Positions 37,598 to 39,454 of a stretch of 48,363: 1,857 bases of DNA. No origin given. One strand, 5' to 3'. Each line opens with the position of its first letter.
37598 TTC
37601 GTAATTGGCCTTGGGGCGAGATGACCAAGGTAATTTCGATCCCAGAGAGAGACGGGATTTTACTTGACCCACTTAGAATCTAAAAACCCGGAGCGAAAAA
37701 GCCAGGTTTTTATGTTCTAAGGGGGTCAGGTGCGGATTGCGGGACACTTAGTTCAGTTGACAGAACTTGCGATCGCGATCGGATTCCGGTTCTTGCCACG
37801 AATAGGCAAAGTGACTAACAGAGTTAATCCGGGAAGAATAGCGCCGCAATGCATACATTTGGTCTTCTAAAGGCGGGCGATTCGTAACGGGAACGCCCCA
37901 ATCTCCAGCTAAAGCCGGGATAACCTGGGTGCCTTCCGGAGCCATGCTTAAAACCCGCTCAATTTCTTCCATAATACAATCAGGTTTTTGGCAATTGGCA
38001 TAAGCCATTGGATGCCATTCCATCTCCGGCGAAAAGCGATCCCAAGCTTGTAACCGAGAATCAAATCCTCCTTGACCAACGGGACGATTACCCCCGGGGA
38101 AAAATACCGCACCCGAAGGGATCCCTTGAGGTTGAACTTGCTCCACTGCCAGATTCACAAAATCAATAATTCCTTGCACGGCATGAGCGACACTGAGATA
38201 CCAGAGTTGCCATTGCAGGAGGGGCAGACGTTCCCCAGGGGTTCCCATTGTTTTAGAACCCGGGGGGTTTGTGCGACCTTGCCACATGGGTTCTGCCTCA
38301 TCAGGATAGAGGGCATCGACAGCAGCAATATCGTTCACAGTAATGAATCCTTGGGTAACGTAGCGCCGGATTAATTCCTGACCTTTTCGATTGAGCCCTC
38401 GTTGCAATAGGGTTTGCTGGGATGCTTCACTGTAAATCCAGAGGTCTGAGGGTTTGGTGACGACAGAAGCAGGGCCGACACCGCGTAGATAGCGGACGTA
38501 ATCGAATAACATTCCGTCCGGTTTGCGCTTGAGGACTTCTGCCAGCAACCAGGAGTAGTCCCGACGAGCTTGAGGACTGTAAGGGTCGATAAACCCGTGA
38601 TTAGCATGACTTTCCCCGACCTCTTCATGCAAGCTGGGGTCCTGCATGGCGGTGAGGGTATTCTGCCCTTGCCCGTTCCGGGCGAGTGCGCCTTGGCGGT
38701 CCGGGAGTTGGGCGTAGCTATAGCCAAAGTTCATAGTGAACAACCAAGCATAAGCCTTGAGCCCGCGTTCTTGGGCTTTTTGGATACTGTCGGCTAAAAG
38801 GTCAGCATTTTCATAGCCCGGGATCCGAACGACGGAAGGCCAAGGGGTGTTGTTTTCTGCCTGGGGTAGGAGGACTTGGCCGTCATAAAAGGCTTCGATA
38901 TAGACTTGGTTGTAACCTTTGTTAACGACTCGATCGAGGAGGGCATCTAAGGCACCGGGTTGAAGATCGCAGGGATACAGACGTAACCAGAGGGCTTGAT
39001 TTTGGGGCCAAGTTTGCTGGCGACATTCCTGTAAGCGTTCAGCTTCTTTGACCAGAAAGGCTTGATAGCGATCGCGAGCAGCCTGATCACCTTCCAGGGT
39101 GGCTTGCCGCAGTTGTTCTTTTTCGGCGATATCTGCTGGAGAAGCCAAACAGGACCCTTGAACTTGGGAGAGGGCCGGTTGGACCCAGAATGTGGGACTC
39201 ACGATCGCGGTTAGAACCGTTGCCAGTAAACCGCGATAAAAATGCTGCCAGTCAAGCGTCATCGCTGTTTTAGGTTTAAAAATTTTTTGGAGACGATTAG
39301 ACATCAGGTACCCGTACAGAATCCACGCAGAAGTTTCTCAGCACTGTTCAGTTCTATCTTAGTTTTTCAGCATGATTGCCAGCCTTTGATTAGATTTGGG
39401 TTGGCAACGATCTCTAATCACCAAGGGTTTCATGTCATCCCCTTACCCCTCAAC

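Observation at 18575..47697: Three dispersed paralogs of the GHL10 glycoside-hydrolase-like family in one 30-kb span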

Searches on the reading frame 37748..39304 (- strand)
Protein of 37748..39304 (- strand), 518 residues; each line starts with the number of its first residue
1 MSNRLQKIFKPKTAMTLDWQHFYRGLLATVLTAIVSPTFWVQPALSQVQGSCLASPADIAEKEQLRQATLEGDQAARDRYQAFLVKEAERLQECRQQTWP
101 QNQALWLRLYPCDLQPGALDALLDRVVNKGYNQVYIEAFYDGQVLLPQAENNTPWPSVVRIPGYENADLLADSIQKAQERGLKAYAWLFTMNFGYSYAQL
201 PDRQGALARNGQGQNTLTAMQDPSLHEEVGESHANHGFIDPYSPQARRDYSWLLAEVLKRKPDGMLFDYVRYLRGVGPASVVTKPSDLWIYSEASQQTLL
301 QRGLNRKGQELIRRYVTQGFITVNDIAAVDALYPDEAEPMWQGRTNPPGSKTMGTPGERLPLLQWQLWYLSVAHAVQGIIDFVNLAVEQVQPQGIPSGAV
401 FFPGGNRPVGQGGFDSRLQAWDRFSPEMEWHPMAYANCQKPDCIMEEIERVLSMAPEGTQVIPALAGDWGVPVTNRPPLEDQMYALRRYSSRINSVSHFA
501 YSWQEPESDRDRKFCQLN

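Call 6: search_protein_families(library=pfam, proteins=[window:37748-39304:-], max_evalue=1)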
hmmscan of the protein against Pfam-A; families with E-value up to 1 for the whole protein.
window:37748-39304:- (518 aa): 3 families
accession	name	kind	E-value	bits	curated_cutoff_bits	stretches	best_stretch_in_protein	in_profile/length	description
PF02638.21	GHL10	-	2.9e-05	23.8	27.9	1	123-272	28-166/311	Glycosyl hydrolase-like 10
PF15605.11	Ntox28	-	0.14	12.7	25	1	246-304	36-90/113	Bacterial toxin 28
PF14883.12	GHL13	-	0.19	11.2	27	1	118-143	18-43/324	Hypothetical glycosyl hydrolase family 13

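Call 7: search_protein_families(library=ncbifam, proteins=[window:37748-39304:-], max_evalue=1)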
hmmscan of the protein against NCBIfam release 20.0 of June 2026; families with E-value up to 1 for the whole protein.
window:37748-39304:- (518 aa): 0 families

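Call 15: search_solved_structures(query=window:37748-39304:-, max_evalue=10)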
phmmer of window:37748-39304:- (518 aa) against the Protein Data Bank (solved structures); distinct sequences matched with E-value up to 10: 0.

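Call 16: find_homologous_proteins(query=window:37748-39304:-)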
Query window:37748-39304:- (518 aa): 1823 proteins with E <= 0.001 among 8000 candidates; the best 120 are listed.
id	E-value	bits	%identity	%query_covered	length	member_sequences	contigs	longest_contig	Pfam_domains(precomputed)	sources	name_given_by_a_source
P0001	0.0e+0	1117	91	100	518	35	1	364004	PF02638.22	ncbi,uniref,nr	ncbi:hypothetical protein [Laspinema olomoucense]|uniref:hypothetical protein n=1 Tax=Laspinema olom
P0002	3.9e-278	942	76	100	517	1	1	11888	PF02638.22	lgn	-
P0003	4.6e-266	902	76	98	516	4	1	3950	PF02638.22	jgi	jgi:hypothetical protein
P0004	2.5e-243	827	69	96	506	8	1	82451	PF02638.22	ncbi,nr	ncbi:MAG: hypothetical protein D6680_09440 [Cyanobacteria bacterium J007]|nr:MAG: hypothetical prote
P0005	1.1e-226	772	65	98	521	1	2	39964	PF02638.22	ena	-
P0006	4.2e-221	753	65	95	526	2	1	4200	PF02638.22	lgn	-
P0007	1.9e-220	751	64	97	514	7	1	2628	PF02638.22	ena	-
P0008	1.7e-219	748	65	95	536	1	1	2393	PF02638.22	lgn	-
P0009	1.6e-216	738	65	93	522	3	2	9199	PF02638.22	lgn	-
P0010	1.9e-216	738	63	95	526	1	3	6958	PF02638.22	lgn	-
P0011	1.0e-213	729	65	93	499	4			PF02638.22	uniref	uniref:Glycosyl hydrolase-like 10 domain-containing protein n=1 Tax=Planktothricoides sp. SpSt-374 T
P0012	2.9e-213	728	62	95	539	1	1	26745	PF02638.22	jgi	jgi:hypothetical protein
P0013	1.7e-209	715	61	96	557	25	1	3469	PF02638.22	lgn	-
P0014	6.7e-209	713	60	98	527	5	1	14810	PF02638.22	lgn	-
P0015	3.4e-207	707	58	98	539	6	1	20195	PF02638.22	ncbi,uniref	ncbi:family 10 glycosylhydrolase [Aerosakkonema sp. BLCC-F183]|uniref:family 10 glycosylhydrolase n=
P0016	1.4e-205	702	58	100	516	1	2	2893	PF02638.22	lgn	-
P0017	1.7e-204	699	62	94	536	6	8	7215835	PF02638.22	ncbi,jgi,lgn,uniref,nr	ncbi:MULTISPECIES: family 10 glycosylhydrolase [Planktothricoides]|uniref:Family 10 glycosylhydrolas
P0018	2.2e-204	698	59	100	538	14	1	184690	PF02638.22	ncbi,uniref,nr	ncbi:family 10 glycosylhydrolase [Microcoleus sp. FACHB-672]|uniref:family 10 glycosylhydrolase n=1 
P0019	5.1e-204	697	59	98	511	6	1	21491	PF02638.22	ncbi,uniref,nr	ncbi:family 10 glycosylhydrolase [Argonema galeatum]|uniref:family 10 glycosylhydrolase n=1 Tax=Argo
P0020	7.7e-204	696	60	95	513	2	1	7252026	PF02638.22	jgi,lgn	jgi:hypothetical protein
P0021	1.5e-203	695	58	100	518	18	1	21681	PF02638.22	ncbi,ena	-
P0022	2.0e-201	688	60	96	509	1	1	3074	PF02638.22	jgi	jgi:Glycosyl hydrolase-like 10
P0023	4.6e-201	687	59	96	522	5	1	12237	PF02638.22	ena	-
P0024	1.7e-200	685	59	97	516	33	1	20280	PF02638.22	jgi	jgi:hypothetical protein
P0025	3.2e-200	684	60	98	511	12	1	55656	PF02638.22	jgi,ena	jgi:hypothetical protein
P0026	6.8e-199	680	58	96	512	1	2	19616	PF02638.22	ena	-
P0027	9.8e-198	676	59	96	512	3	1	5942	PF02638.22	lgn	-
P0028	2.5e-197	675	56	99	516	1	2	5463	PF02638.22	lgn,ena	-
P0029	1.5e-195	669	59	95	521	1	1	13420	PF02638.22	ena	-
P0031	3.4e-194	665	56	98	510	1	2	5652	PF02638.22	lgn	-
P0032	5.8e-194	664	57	99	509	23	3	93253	PF02638.22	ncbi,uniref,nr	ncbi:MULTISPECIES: family 10 glycosylhydrolase [unclassified Trichocoleus]|uniref:family 10 glycosyl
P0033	1.2e-193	663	58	96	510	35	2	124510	PF02638.22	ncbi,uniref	ncbi:family 10 glycosylhydrolase [Coleofasciculus sp. FACHB-SPT36]|uniref:family 10 glycosylhydrolas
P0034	1.3e-193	663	57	100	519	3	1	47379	PF02638.22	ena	-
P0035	5.6e-193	661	58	92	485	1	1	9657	PF02638.22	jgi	jgi:Glycosyl hydrolase-like 10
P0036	9.0e-193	660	58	99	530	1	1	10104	PF02638.22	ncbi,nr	ncbi:MAG: family 10 glycosylhydrolase [Leptolyngbyaceae bacterium]|nr:family 10 glycosylhydrolase [L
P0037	2.0e-192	659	59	92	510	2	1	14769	PF02638.22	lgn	-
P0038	1.0e-191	656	56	96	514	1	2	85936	PF02638.22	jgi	jgi:hypothetical protein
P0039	1.1e-191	656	58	96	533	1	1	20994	PF02638.22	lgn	-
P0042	4.5e-191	654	54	98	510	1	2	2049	PF02638.22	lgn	-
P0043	4.6e-191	654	57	96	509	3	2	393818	PF02638.22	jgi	jgi:hypothetical protein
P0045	1.5e-190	653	58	96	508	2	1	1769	PF02638.22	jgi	jgi:hypothetical protein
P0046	1.6e-190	652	55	100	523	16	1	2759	PF02638.22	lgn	-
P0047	2.1e-190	652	57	95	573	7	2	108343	PF02638.22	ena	-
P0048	3.2e-190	651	58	94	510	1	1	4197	PF02638.22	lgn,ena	-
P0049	4.8e-190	651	56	96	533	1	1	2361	PF02638.22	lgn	-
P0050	5.5e-190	651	56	100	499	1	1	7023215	PF02638.22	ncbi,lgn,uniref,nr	ncbi:family 10 glycosylhydrolase [Calothrix sp. PCC 7507]|uniref:family 10 glycosylhydrolase n=1 Tax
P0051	6.9e-190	650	59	92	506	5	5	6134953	PF02638.22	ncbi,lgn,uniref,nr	ncbi:family 10 glycosylhydrolase [Desertifilum sp. FACHB-1129]|uniref:Glycosyl hydrolase-like 10 dom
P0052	1.2e-189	650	58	96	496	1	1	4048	PF02638.22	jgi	jgi:hypothetical protein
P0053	1.5e-189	649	56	96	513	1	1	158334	PF02638.22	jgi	jgi:hypothetical protein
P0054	1.7e-189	649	57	98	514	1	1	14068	PF02638.22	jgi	jgi:Glycosyl hydrolase-like 10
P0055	2.0e-189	649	56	100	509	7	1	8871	PF02638.22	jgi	jgi:hypothetical protein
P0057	3.3e-189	648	55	98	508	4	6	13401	PF02638.22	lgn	-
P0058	4.2e-189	648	55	97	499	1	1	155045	PF02638.22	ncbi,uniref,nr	ncbi:family 10 glycosylhydrolase [Nostoc sp. UHCC 0252]|uniref:family 10 glycosylhydrolase n=1 Tax=N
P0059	6.6e-189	647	55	100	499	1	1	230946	PF02638.22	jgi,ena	jgi:hypothetical protein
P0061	8.3e-189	647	58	95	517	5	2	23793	PF02638.22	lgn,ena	-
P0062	1.1e-188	646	56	95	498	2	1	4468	PF02638.22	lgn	-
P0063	1.1e-188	646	55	100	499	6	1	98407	PF02638.22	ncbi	-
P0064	1.3e-188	646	58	95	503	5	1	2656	PF02638.22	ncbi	-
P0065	1.6e-188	646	57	96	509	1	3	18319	PF02638.22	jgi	-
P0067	3.7e-188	645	58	96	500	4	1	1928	PF02638.22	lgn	-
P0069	5.9e-188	644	57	96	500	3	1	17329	PF02638.22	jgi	jgi:Glycosyl hydrolase-like 10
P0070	6.0e-188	644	56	95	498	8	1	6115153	PF02638.22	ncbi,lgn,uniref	ncbi:family 10 glycosylhydrolase [Anabaena azotica]|uniref:family 10 glycosylhydrolase n=1 Tax=Anaba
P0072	1.4e-187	643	57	96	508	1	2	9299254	PF02638.22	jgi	jgi:uncharacterized lipoprotein YddW (UPF0748 family)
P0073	1.6e-187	643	57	96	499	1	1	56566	PF02638.22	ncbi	-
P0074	2.1e-187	642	57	96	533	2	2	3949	PF02638.22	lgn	-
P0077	2.7e-187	642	56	96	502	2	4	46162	PF02638.22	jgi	jgi:hypothetical protein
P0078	3.0e-187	642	58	96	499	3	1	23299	PF02638.22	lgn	-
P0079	3.3e-187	642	58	94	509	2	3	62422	PF02638.22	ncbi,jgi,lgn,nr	ncbi:MAG TPA: family 10 glycosylhydrolase [Oscillatoriales cyanobacterium M59_W2019_021]|nr:MAG: hyp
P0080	4.4e-187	641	56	96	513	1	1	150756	PF02638.22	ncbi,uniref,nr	ncbi:family 10 glycosylhydrolase [Oculatella sp. LEGE 06141]|uniref:family 10 glycosylhydrolase n=1 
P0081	5.0e-187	641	55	96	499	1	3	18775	PF02638.22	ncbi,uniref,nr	ncbi:family 10 glycosylhydrolase [Nostoc sp. UCD121]|uniref:family 10 glycosylhydrolase n=1 Tax=uncl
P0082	5.1e-187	641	57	96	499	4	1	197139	PF02638.22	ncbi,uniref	ncbi:family 10 glycosylhydrolase [Scytonema sp. NUACC26]|uniref:family 10 glycosylhydrolase n=1 Tax=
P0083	5.7e-187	641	55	98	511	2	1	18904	PF02638.22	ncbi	ncbi:MAG: hypothetical protein AB4080_09855 [Trichodesmium sp.]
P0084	6.8e-187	641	56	96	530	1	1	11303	PF02638.22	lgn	-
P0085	7.2e-187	640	56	100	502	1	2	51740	PF02638.22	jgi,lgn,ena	jgi:hypothetical protein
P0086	7.4e-187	640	55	95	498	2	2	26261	PF02638.22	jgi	jgi:hypothetical protein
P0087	1.0e-186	640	57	96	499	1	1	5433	PF02638.22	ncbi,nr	ncbi:MAG: family 10 glycosylhydrolase [Nostoc sp. C3-bin3]|nr:family 10 glycosylhydrolase [Nostoc sp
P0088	1.2e-186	640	57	96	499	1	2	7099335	PF02638.22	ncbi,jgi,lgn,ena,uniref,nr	ncbi:MAG: family 10 glycosylhydrolase [Mojavia pulchra JT2-VF2]|jgi:hypothetical protein|uniref:Fami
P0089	1.6e-186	639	56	96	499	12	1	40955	PF02638.22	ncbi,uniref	ncbi:MAG: family 10 glycosylhydrolase [Nostoc sp.]|uniref:family 10 glycosylhydrolase n=1 Tax=Nostoc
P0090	1.9e-186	639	56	96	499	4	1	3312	PF02638.22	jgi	jgi:hypothetical protein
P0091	2.6e-186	639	56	95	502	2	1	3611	PF02638.22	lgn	-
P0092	3.2e-186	638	56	100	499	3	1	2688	PF02638.22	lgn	-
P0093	3.3e-186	638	55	98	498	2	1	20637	PF02638.22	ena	-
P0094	3.8e-186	638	56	96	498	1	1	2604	PF02638.22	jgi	jgi:Glycosyl hydrolase-like 10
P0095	4.1e-186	638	55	96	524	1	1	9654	PF02638.22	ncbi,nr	ncbi:MAG: family 10 glycosylhydrolase [Leptolyngbyaceae cyanobacterium bins.59]|nr:family 10 glycosy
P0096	4.9e-186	638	56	100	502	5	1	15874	PF02638.22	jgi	-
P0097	4.9e-186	638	57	96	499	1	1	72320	PF02638.22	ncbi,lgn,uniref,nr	ncbi:MAG TPA: family 10 glycosylhydrolase [Nostoc sp.]|uniref:family 10 glycosylhydrolase n=1 Tax=No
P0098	5.7e-186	637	53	98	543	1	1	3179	PF02638.22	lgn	-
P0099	6.6e-186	637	56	100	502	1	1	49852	PF02638.22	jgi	-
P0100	7.4e-186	637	53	97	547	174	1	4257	PF02638.22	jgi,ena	-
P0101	9.6e-186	637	57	96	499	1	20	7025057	PF02638.22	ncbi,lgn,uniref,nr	ncbi:family 10 glycosylhydrolase [Nostoc sp. FACHB-892]|uniref:family 10 glycosylhydrolase n=1 Tax=N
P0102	9.9e-186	637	56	96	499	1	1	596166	PF02638.22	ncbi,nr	ncbi:family 10 glycosylhydrolase [Nostoc sp. XA013]|nr:family 10 glycosylhydrolase [Nostoc sp. XA013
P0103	1.1e-185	636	58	96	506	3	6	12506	PF02638.22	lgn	-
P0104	1.8e-185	636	56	100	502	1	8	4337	PF02638.22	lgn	-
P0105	2.1e-185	636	56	96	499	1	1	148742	PF02638.22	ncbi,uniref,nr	ncbi:family 10 glycosylhydrolase [Nostoc sp. FACHB-888]|uniref:family 10 glycosylhydrolase n=1 Tax=N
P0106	2.1e-185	636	54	100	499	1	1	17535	PF02638.22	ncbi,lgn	-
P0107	2.1e-185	636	56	95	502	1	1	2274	PF02638.22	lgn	-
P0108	2.4e-185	635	57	96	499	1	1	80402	PF02638.22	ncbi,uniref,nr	ncbi:family 10 glycosylhydrolase [Nodularia harveyana UHCC-0300]|uniref:Family 10 glycosylhydrolase 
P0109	2.9e-185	635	56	96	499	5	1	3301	PF02638.22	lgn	-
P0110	3.6e-185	635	56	100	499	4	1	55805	PF02638.22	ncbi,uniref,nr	ncbi:family 10 glycosylhydrolase [Nostoc sp. CENA67]|uniref:Family 10 glycosylhydrolase n=1 Tax=Amaz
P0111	3.6e-185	635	56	96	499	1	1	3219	PF02638.22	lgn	-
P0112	3.8e-185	635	57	95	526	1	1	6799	PF02638.22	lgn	-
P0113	3.9e-185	635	57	95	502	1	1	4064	PF02638.22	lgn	-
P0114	4.0e-185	635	56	96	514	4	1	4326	PF02638.22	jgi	jgi:Glycosyl hydrolase-like 10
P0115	5.2e-185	634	55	100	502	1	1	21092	PF02638.22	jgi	-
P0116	5.4e-185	634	56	96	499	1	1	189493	PF02638.22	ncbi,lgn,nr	ncbi:MAG: family 10 glycosylhydrolase [Nostoc indistinguendum CM1-VF10]|nr:family 10 glycosylhydrola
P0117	6.0e-185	634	54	100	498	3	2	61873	PF02638.22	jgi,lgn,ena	jgi:hypothetical protein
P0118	7.5e-185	634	56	95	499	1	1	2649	PF02638.22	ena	-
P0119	7.7e-185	634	56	97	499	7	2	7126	PF02638.22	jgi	jgi:hypothetical protein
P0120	8.6e-185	634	55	96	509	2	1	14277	PF02638.22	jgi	-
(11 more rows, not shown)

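Call 25: search_solved_structures(query=A1, max_evalue=10, show_alignments=2)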
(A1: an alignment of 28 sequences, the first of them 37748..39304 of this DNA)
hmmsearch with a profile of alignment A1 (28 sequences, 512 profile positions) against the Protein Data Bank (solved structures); distinct sequences matched with E-value up to 10: 3.
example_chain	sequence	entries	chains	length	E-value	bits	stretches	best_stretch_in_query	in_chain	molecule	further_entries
4s1a_A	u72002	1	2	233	0.081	14.7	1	227-276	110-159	Uncharacterized protein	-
7juw_B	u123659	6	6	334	0.32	12.8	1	442-501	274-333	Kinase suppressor of Ras 1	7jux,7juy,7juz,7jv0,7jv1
6uz7_AF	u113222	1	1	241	2.6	9.8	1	26-77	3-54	KLLA0D03410p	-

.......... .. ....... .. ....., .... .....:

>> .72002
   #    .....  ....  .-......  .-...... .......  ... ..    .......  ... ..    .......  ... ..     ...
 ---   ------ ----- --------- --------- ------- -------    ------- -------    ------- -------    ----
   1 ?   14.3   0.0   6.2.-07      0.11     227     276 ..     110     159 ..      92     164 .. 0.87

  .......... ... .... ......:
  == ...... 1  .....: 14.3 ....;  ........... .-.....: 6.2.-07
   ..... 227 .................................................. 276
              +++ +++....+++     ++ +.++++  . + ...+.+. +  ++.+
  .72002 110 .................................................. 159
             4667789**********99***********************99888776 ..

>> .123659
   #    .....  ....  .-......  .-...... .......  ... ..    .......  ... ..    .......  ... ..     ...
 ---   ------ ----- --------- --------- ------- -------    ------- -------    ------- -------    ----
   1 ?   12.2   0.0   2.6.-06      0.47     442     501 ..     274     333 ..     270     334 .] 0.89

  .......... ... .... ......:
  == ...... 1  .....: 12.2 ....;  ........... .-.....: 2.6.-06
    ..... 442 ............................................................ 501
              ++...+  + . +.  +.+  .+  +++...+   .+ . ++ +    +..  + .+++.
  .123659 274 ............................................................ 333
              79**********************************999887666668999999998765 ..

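Call 33: find_related_loci(query=A1, collection=genome_contigs, flank=10000)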
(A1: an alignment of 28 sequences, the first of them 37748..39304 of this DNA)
Query A1 (518 aa) in genome_contigs; peptide patterns used: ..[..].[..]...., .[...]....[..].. (x = any residue, [..] = any of these).
599 stretches matched a pattern (row limit reached: there are more); 596 encode a relative of the query (tblastn E <= 1e-3); the best 80 are kept; 80 distinct loci.
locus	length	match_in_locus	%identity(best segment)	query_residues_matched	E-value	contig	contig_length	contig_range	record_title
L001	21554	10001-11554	97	1-518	0e+0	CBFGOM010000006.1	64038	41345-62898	MAG TPA_asm: uncultured Oscillatoriaceae bacterium isolate SRR29873479_metabat2_16 genome assembly, contig: ERZ27315265.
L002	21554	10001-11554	91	1-518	0e+0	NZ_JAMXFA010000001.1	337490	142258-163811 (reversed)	Laspinema olomoucense D3b NODE_1_length_337490_cov_99.818321, whole genome shotgun sequence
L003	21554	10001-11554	91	1-518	0e+0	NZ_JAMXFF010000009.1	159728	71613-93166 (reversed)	Laspinema palackyanum D2a NODE_10_length_159728_cov_63.399227, whole genome shotgun sequence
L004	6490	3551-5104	91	1-518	0e+0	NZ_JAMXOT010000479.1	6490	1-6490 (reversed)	Oscillatoria sp. HE19RPO 2313, whole genome shotgun sequence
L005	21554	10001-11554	91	1-518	0e+0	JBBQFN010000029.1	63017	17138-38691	MAG: Cyanophyceae cyanobacterium isolate Co_metawrap_1029 Cmw_1029_k141_2850387_length_63017_cov_44.9944, whole genome s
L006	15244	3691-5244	90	1-518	0e+0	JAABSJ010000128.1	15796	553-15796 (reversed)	MAG: Oscillatoria sp. isolate S11.Bin022 Scaffold_126, whole genome shotgun sequence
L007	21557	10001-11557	75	2-518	0e+0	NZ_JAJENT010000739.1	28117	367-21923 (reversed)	Phormidium sp. CCY1219 NODE_1418189+_length_28117_cov_91.9661, whole genome shotgun sequence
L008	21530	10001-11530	60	10-515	0e+0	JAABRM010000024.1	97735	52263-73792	MAG: Oscillatoriales cyanobacterium isolate S07.Bin090 Scaffold_97, whole genome shotgun sequence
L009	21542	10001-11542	59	1-516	0e+0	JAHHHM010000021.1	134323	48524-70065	MAG: Microcoleus vaginatus WJT46-NPBG5 scaffold_134_c1, whole genome shotgun sequence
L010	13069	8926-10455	60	8-517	0e+0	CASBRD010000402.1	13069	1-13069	MAG: uncultured cyanobacterium isolate PMM_0008 genome assembly, contig: PMM_0008_000000000402, whole genome shotgun seq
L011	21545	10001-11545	59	1-516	0e+0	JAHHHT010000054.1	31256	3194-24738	MAG: Oscillatoria princeps RMCB-10 scaffold_22_c1, whole genome shotgun sequence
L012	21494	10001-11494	60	21-518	0e+0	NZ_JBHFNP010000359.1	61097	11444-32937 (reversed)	Microseira sp. BLCC-F43 bin1.fa-359, whole genome shotgun sequence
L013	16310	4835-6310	59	26-518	0e+0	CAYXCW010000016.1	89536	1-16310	MAG TPA_asm: uncultured bacterium isolate binchicken_co319_167 genome assembly, contig: NODE_358_length_89536_cov_23.187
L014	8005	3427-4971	57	1-516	0e+0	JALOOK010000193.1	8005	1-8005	MAG: Oscillatoria sp. Prado101 scaffold_11605, whole genome shotgun sequence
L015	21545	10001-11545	57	1-516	0e+0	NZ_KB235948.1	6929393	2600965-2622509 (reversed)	Oscillatoria sp. PCC 10802 Osc10802DRAFT_Contig7.7, whole genome shotgun sequence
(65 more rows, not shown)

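Call 40: predict_structure(alignment_id=A1)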
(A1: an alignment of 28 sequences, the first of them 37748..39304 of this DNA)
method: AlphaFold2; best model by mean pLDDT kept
length: 518 residues; sequences in the alignment: 28
mean_pLDDT: 79.8   pTM: 0.81
mean pLDDT of the five models: 79.8, 79.7, 78.6, 77.2, 76.3
residues with pLDDT >= 90: 211; 70-90: 193; 50-70: 47; < 50: 67
segments of 3 or more residues with pLDDT < 50: 1-48, 221-234, 408-411
pLDDT, mean of each block of 10 residues (from residue 1): 36 36 43 36 39 93 98 97 97 93 94 93 96 93 80 75 85 98 94 80 84 67 40 61 90 93 88 57 71 87 94 91 95 87 70 78 89 86 89 93 62 61 86 80 83 90 90 82 89 91 89 81
secondary structure, 60 per line:
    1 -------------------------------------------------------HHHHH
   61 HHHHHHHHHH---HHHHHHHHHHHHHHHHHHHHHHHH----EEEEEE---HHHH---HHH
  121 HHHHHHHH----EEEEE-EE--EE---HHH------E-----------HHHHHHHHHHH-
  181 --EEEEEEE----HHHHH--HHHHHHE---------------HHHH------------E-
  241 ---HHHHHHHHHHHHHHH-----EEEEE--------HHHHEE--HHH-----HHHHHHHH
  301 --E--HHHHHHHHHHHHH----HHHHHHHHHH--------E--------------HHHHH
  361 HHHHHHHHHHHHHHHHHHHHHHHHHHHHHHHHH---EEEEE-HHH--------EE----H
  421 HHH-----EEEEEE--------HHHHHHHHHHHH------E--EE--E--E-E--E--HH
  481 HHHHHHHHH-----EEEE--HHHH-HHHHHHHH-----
elements in order: H56-70 H74-97 E102-107 H111-114 H118-128 E133-137 H169-179 E183-189 H194-198 H201-206 H223-226 H244-258 E264-268 H277-280 H293-300 H306-318 H323-332 H356-393 E397-401 H420-423 E429-434 H443-454 H479-489 E495-498 H501-504 H506-513
